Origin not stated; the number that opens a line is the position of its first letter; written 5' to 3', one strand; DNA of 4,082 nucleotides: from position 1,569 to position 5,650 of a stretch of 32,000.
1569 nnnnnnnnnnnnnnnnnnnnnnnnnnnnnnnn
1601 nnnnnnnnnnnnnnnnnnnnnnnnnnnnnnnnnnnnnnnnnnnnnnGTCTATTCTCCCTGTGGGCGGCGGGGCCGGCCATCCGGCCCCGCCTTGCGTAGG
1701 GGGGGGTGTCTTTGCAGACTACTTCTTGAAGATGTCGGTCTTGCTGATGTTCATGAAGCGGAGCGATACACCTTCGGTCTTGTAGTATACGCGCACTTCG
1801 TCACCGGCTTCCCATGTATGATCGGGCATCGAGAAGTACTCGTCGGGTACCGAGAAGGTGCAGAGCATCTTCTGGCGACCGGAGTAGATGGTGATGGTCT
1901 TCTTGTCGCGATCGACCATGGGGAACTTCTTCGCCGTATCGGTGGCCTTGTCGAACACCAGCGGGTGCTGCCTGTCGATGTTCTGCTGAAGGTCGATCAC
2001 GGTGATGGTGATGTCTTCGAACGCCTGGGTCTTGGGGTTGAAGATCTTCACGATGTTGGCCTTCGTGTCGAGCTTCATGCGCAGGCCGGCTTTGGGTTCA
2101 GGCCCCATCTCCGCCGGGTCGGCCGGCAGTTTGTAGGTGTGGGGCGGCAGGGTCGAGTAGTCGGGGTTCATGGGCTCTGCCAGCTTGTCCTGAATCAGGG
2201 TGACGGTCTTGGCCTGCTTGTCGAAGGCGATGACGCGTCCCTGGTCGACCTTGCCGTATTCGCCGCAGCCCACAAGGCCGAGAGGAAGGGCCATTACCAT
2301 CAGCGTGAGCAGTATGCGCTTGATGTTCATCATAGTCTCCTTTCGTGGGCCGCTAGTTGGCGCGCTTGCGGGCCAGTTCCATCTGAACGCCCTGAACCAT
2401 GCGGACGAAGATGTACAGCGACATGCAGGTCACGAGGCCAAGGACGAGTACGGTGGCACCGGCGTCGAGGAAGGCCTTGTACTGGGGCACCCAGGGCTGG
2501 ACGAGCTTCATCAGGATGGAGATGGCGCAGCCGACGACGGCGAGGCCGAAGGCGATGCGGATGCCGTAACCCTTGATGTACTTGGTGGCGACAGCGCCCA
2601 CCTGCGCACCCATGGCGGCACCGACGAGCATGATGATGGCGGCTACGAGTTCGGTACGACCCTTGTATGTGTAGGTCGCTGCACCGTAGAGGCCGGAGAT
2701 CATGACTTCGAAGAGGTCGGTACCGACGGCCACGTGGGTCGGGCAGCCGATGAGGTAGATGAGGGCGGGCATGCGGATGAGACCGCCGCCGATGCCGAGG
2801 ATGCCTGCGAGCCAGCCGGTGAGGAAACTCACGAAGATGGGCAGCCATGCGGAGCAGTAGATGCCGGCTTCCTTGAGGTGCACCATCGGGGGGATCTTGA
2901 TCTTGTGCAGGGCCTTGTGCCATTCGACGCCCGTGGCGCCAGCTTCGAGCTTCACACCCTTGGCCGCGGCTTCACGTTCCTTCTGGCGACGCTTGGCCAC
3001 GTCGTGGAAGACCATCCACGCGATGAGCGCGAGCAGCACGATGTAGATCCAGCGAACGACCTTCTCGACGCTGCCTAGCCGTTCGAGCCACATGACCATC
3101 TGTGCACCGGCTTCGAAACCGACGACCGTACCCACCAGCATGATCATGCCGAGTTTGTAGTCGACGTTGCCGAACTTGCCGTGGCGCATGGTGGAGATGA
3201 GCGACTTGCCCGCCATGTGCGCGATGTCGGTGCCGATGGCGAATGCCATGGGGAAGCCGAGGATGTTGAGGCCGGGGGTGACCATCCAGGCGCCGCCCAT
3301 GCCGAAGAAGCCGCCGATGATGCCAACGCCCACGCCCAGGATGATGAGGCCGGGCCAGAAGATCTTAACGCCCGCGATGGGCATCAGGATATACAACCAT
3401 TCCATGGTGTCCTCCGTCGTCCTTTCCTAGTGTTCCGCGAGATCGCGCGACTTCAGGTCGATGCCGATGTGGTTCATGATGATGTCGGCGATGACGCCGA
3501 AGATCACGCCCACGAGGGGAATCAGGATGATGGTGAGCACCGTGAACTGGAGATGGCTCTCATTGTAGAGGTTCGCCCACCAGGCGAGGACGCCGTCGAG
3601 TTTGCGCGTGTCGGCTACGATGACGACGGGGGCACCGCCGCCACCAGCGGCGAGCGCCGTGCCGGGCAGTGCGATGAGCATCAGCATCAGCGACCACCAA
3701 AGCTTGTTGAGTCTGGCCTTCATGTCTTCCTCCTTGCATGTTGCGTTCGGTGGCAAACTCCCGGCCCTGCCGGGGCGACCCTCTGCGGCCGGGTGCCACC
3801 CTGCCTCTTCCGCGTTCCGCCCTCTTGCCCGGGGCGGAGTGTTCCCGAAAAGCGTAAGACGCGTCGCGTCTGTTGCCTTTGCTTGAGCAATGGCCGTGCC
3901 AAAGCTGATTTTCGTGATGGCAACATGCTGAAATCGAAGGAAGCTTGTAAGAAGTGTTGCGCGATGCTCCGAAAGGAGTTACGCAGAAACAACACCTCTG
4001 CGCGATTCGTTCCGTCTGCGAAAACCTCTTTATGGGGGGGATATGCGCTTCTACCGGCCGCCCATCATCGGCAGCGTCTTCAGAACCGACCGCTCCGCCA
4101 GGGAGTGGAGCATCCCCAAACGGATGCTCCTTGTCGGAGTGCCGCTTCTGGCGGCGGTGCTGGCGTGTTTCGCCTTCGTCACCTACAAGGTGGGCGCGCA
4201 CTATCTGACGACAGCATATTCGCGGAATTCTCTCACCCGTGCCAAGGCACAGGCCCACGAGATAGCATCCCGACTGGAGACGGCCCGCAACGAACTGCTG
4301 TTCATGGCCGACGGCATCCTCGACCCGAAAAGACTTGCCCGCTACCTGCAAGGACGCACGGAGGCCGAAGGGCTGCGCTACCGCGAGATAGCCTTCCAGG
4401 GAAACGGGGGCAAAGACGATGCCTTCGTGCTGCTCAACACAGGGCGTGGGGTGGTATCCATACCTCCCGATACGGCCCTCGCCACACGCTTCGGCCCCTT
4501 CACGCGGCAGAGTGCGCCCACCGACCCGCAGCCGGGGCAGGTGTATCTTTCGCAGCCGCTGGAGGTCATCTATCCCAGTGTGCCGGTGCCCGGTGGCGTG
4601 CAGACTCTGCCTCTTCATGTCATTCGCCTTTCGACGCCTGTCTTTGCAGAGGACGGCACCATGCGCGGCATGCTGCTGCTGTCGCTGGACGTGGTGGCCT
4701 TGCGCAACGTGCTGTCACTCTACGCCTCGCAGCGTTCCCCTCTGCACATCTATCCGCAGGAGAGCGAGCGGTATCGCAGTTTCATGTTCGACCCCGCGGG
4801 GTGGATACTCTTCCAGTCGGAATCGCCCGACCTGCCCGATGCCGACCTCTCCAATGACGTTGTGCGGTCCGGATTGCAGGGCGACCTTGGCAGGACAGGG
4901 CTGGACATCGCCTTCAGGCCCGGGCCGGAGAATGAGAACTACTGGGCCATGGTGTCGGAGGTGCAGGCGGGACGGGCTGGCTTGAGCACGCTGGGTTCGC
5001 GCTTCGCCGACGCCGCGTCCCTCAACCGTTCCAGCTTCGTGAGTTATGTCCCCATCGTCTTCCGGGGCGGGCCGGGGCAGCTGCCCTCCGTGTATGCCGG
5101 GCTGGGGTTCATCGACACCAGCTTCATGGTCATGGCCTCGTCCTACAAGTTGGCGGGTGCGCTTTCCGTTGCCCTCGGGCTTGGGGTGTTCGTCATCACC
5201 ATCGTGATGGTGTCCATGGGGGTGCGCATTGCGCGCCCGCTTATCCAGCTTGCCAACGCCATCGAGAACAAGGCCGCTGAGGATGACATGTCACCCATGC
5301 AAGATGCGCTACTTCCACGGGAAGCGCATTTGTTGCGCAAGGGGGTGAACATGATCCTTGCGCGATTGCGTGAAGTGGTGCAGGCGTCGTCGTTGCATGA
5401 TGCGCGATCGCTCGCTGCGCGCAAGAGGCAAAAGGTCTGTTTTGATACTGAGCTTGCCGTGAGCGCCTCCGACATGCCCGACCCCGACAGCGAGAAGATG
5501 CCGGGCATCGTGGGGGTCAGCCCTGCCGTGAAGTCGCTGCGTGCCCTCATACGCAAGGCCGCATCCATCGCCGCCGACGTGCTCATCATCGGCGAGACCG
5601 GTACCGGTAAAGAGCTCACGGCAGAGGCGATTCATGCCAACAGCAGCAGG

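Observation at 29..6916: Divergent sigma-54 module: transmembrane enhancer-binding protein facing a six-gene operon of uncharacterised envelope proteins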

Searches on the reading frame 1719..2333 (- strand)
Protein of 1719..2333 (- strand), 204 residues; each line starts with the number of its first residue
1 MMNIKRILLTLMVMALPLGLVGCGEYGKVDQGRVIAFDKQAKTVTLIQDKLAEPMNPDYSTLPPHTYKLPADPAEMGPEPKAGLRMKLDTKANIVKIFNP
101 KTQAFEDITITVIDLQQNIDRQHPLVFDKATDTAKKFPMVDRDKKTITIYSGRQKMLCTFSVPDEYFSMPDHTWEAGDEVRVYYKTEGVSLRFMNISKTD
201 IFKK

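Call 3: search_protein_families(library=pfam, proteins=[window:1719-2333:-], max_evalue=0.01)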
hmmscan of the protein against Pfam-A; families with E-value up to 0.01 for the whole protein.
window:1719-2333:- (204 aa): 1 family
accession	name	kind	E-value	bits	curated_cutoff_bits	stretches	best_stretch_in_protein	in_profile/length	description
PF16222.10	DUF4881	-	4.5e-94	313.7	27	1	25-204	1-174/174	Domain of unknown function (DUF4881)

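Call 4: search_protein_families(library=ncbifam, proteins=[window:1719-2333:-], max_evalue=0.01)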
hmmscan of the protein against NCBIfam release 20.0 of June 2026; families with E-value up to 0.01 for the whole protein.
window:1719-2333:- (204 aa): 0 families

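Call 16: find_homologous_proteins(query=window:1719-2333:-)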
Query window:1719-2333:- (204 aa): 1844 proteins with E <= 0.001 among 1926 candidates; the best 120 are listed.
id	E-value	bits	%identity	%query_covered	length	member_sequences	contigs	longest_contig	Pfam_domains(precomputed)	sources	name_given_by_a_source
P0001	5.4e-131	452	100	100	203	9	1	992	PF16222.11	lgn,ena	-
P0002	2.7e-112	391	82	100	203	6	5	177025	PF16222.11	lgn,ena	-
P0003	1.5e-111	389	81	100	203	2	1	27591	PF16222.11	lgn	-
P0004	3.6e-111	387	83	99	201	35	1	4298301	PF16222.11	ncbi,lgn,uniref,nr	ncbi:DUF4881 domain-containing protein [Nitratidesulfovibrio liaohensis]|uniref:DUF4881 domain-conta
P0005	2.2e-110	385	82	99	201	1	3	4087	PF16222.11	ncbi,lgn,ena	-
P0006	3.3e-110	384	82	99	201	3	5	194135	PF16222.11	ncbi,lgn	-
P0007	3.5e-106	371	78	99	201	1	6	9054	PF16222.11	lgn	-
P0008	1.5e-90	320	68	100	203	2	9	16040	PF16222.11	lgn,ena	-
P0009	6.9e-90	318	67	100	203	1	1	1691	PF16222.11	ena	-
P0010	9.6e-90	318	69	100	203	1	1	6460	PF16222.11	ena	-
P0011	1.0e-89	317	68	100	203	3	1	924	PF16222.11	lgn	-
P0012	1.3e-89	317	67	100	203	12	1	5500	PF16222.11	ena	-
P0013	1.3e-89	317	67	100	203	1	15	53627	PF16222.11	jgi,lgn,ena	-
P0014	2.5e-89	316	68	100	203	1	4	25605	PF16222.11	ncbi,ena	-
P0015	3.7e-89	316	67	100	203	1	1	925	PF16222.11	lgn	-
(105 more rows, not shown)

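Call 22: find_related_loci(query=A2, collection=genome_contigs, flank=8000)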
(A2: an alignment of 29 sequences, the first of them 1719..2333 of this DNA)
Query A2 (204 aa) in genome_contigs; peptide patterns used: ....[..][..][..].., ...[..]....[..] (x = any residue, [..] = any of these).
345 stretches matched a pattern; 304 encode a relative of the query (tblastn E <= 1e-3); the best 80 are kept; 80 distinct loci.
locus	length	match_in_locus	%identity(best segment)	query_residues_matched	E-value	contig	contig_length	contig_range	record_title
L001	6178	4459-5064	83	3-204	5e-117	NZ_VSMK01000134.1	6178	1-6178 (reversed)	Nitratidesulfovibrio liaohensis strain XJ01 NODE_221, whole genome shotgun sequence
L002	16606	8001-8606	82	3-204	6e-116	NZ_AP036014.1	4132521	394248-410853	Nitratidesulfovibrio sp. HK-II chromosome, complete genome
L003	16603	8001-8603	82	4-204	8e-116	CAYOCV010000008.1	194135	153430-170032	MAG TPA_asm: uncultured Desulfovibrio sp. isolate binchicken_co152_25 genome assembly, contig: NODE_59_length_194135_cov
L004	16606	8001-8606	82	3-204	2e-115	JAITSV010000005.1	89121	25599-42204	MAG: Desulfovibrio sp. isolate Rs511_bin20 k119_2743622, whole genome shotgun sequence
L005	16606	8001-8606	80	3-204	7e-115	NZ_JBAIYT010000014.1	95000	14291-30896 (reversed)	Nitratidesulfovibrio sp. 1201_IL3209 NODE_14_length_95000_cov_66.829140, whole genome shotgun sequence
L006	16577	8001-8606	82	3-204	4e-117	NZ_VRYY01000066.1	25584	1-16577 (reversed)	Nitratidesulfovibrio oxamicus strain NCIMB 9442 NODE_15, whole genome shotgun sequence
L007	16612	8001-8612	67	1-204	5e-95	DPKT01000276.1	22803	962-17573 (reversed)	MAG TPA_asm: Desulfomicrobium sp. isolate UBA11180 contig_1528, whole genome shotgun sequence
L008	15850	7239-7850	66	1-204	4e-95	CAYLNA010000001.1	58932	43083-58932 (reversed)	MAG TPA_asm: uncultured Desulfovibrionaceae bacterium isolate binchicken_co115_159 genome assembly, contig: NODE_964_len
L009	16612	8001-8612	66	1-204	5e-94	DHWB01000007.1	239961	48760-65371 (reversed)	MAG TPA_asm: Desulfomicrobium sp. UBA5193 UBA5193_contig_59, whole genome shotgun sequence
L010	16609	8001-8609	66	2-204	9e-93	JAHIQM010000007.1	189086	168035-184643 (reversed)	MAG: Proteobacteria bacterium isolate KR46_M_MetaG.mb.10 KR46_M_MetaG.mb.10_k141_16846, whole genome shotgun sequence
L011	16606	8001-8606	67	2-204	8e-93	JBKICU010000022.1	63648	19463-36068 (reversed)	MAG: Acidobacteriota bacterium isolate bins.101 NODE_891_length_63648_cov_3.512002, whole genome shotgun sequence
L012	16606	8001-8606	67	2-204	2e-92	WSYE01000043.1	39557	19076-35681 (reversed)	MAG: Desulfovibrionaceae bacterium isolate X3_MetaBAT.36 scaffold_2185, whole genome shotgun sequence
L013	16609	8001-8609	67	2-204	5e-92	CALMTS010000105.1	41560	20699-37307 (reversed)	MAG TPA_asm: uncultured Desulfomicrobium sp. isolate SRR6284161_bin.88_CONCOCT_v1.1_MAG genome assembly, contig: ERZ7951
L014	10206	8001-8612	64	1-204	8e-90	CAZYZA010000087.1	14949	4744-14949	MAG TPA_asm: uncultured Desulfovibrionaceae bacterium isolate binchicken_co168_104 genome assembly, contig: NODE_6954_le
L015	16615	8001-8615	66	1-204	1e-89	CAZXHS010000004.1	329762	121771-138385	MAG TPA_asm: uncultured Desulfobulbus sp. isolate SRP220891_co1_493 genome assembly, contig: NODE_21_length_329762_cov_1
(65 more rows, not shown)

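Call 25: predict_structure(alignment_id=A2)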
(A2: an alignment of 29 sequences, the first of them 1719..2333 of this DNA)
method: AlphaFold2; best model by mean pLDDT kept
length: 204 residues; sequences in the alignment: 29
mean_pLDDT: 86.2   pTM: 0.76
mean pLDDT of the five models: 86.2, 85.7, 85.1, 84.9, 82.4
residues with pLDDT >= 90: 141; 70-90: 29; 50-70: 20; < 50: 14
segments of 3 or more residues with pLDDT < 50: 1-3, 14-23
pLDDT, mean of each block of 10 residues (from residue 1): 50 45 69 94 94 79 94 89 93 95 95 96 94 94 97 92 96 93 92 81 63
secondary structure, 60 per line:
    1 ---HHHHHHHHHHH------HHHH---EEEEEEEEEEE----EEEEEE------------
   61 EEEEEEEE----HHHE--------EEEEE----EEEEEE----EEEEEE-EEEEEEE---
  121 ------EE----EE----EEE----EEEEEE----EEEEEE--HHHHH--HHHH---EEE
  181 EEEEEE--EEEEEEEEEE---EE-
elements in order: H4-14 H21-24 E28-38 E43-48 E61-68 E85-89 E94-99 E104-109 E111-117 E139-141 E146-151 E156-161 H164-168 H171-174 E178-186 E189-198

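Call 29: fold_search(model_id=the predicted structure, library=pdb)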
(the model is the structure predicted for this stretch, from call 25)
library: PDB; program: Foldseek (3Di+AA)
matches with E <= 10: 1462; with E <= 0.001: 0
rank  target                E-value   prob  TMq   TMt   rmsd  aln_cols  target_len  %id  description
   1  6q2o_E                7.7e-02  0.08  0.11  0.05  16.0       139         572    9  Cryo-EM structure of RET/GFRa2/NRTN extracellular complex. The 3D refinement was applied with C2 symmetry. (released 2019-10-02)
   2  7amk_B                2.1e-01  0.05  0.11  0.06  21.7       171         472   10  Zebrafish RET Cadherin Like Domains 1 to 4. (released 2021-02-03)
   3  1o7l_B                2.7e-01  0.08  0.16  0.13  18.3       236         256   10  Molybdate-activated form of ModE from Escherichia coli (released 2003-02-20)
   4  1h9r_A                3.0e-01  0.12  0.18  0.24  14.4       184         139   11  Tungstate bound complex Dimop domain of ModE from E.coli (released 2001-06-19)
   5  9wrn_I                3.0e-01  0.07  0.13  0.12  15.4       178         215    8  Crystal structure of chimeric anti-Z-DNA Fab cZ22-Fab (released 2026-02-18)
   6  1h9s_A                3.6e-01  0.08  0.15  0.21  15.8       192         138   10  Molybdate bound complex of Dimop domain of ModE from E.coli (released 2001-06-19)
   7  6q2j_E                3.8e-01  0.04  0.11  0.06  19.0       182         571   10  Cryo-EM structure of extracellular dimeric complex of RET/GFRAL/GDF15 (released 2019-10-02)
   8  3mbr                  4.0e-01  0.08  0.17  0.16  13.9       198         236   14  Crystal Structure of the Glutaminyl Cyclase from Xanthomonas campestris (released 2010-06-30)
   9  6ct7_A                4.5e-01  0.05  0.14  0.13  15.1       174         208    7  Fab of anti-a-synuclein antibody BIIB054 in complex with acetylated a-synuclein peptide (1-10) (released 2018-12-19)
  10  7b09_H                4.5e-01  0.04  0.12  0.12  14.9       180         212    6  Puumala virus glycoprotein (Gc) in complex with fab fragment P-4G2. (released 2020-12-16)
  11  2dqu_H                5.0e-01  0.05  0.14  0.13  16.3       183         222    8  Crystal form II: high resolution crystal structure of the complex of the hydrolytic antibody Fab 6D9 and a transition- (released 2006-06-20)
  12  5u3k_H                5.0e-01  0.02  0.10  0.09  16.9       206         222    9  Crystal Structure of DH511.2 Fab in Complex with HIV-1 gp41 MPER 662-683 Peptide (released 2017-02-15)
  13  9ws0_A                6.0e-01  0.04  0.13  0.12  15.8       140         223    9  Crystal structure of cZ22-Fab in complex with left-handed d(CG)6 DNA (released 2026-02-18)
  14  1b9n_B                6.3e-01  0.08  0.17  0.14  16.3       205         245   12  REGULATOR FROM ESCHERICHIA COLI (released 2000-03-15)
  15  6ani_H                6.7e-01  0.03  0.12  0.11  16.3       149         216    8  Coltuximab Fab in complex with anti-Kappa VHH domain (released 2018-01-31)
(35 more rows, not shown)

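Call 80: search_protein_families(library=pfam, proteins=[window:1719-2261:-], max_evalue=10)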
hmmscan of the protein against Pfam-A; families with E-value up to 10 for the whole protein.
window:1719-2261:- (180 aa): 3 families
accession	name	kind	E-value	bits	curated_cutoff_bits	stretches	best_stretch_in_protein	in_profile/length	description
PF16222.10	DUF4881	-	2.9e-94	314.3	27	1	1-180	1-174/174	Domain of unknown function (DUF4881)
PF21166.2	LSM12_LSM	-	0.024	14.7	29.5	1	2-22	16-36/60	LSM12, LSM domain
PF17847.7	GlcV_C_terminal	-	0.16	12.9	27.6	0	143-165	35-57/61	Glucose ABC transporter C-terminal domain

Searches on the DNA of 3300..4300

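Call 53: search_rna_families(source=window, start=3300, end=4300, threshold=evalue, max_evalue=10)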
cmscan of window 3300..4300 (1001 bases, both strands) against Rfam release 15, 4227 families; matches with E-value up to 10: 5.
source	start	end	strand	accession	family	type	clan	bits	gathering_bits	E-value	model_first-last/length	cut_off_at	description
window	3861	3900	-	RF03032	narK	Cis-reg;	-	18.1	43.2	0.92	1-72/72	no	narK RNA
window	3610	3651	-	RF01059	mir-598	Gene; miRNA;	-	16.8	69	2.4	1-80/80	no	mir-598 microRNA precursor family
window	3313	3361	+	RF01273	sR34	Gene; snRNA; snoRNA; CD-box;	-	16.5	40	3.3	1-54/54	no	Small nucleolar RNA sR34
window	4066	4164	+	RF04114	MIR4374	Gene; miRNA;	-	14.8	105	6.8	1-119/119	no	MIR4374 microRNA precursor family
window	3337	3366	+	RF00095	snoPyro_CD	Gene; snRNA; snoRNA; CD-box;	CL00132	13.6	45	8.9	1-58/58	no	Pyrococcus C/D box small nucleolar RNA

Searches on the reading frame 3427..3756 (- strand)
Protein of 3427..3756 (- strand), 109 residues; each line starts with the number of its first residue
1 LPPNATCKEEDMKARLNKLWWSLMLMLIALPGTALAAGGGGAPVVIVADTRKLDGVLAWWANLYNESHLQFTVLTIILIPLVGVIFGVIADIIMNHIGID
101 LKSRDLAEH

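Call 3: search_protein_families(library=pfam, proteins=[window:3427-3756:-], max_evalue=0.01)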
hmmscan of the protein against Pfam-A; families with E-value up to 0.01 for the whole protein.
window:3427-3756:- (109 aa): 0 families

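Call 4: search_protein_families(library=ncbifam, proteins=[window:3427-3756:-], max_evalue=0.01)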
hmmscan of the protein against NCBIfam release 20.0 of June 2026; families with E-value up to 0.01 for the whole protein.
window:3427-3756:- (109 aa): 1 family
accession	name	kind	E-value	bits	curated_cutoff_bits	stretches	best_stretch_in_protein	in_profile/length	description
NF040783.1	DVU0150_fam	equivalog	6.5e-45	151.6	70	1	12-109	1-99/99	DVU0150 family protein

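Call 80: search_protein_families(library=pfam, proteins=[window:3427-3723:-], max_evalue=10)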
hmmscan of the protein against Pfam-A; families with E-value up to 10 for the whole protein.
window:3427-3723:- (98 aa): 2 families
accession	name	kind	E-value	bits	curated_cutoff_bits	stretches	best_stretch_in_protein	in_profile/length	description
PF07843.16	DUF1634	-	0.0095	16.5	27.5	1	34-79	32-77/102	Protein of unknown function (DUF1634)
PF13980.11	UPF0370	-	2.6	8.6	28.1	0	65-81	10-26/61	Uncharacterised protein family (UPF0370)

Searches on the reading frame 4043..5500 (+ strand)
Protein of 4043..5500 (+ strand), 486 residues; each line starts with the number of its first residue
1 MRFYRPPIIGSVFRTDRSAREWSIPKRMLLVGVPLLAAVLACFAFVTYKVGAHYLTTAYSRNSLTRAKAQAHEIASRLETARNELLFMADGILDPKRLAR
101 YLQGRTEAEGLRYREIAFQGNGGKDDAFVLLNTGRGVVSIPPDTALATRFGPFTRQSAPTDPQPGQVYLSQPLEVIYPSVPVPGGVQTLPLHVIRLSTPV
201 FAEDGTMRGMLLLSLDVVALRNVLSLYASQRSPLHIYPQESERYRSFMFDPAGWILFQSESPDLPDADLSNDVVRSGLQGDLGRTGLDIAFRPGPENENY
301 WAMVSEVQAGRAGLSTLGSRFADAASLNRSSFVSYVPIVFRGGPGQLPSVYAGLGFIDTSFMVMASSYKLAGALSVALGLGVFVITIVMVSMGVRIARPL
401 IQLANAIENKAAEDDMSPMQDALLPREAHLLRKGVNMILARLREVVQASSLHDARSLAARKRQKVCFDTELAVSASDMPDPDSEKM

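Call 36: search_protein_families(library=pfam, proteins=[window:4043-5500:+], max_evalue=5)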
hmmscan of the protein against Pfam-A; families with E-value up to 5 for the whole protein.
window:4043-5500:+ (486 aa): 2 families
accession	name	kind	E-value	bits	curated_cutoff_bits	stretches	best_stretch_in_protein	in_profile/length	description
PF02743.24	dCache_1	-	0.00075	19.5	45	1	59-260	7-192/240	Cache domain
PF06305.16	LapA_dom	-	0.078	13.3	28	1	362-411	11-60/64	Lipopolysaccharide assembly protein A domain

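Call 76: search_solved_structures(query=window:4043-5500:+, max_evalue=1)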
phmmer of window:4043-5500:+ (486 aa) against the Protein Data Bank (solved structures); distinct sequences matched with E-value up to 1: 3.
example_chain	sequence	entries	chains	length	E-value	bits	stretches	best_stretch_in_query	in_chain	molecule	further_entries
6yue_A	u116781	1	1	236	0.025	16.6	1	370-449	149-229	Nitrate/nitrite sensor protein NarQ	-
5jeq_A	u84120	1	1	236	0.027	16.5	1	370-449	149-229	Nitrate/nitrite sensor protein NarQ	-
5iji_A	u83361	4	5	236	0.027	16.5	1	370-449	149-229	Nitrate/nitrite sensor histidine kinase NarQ | Nitrate/nitrite sensor protein NarQ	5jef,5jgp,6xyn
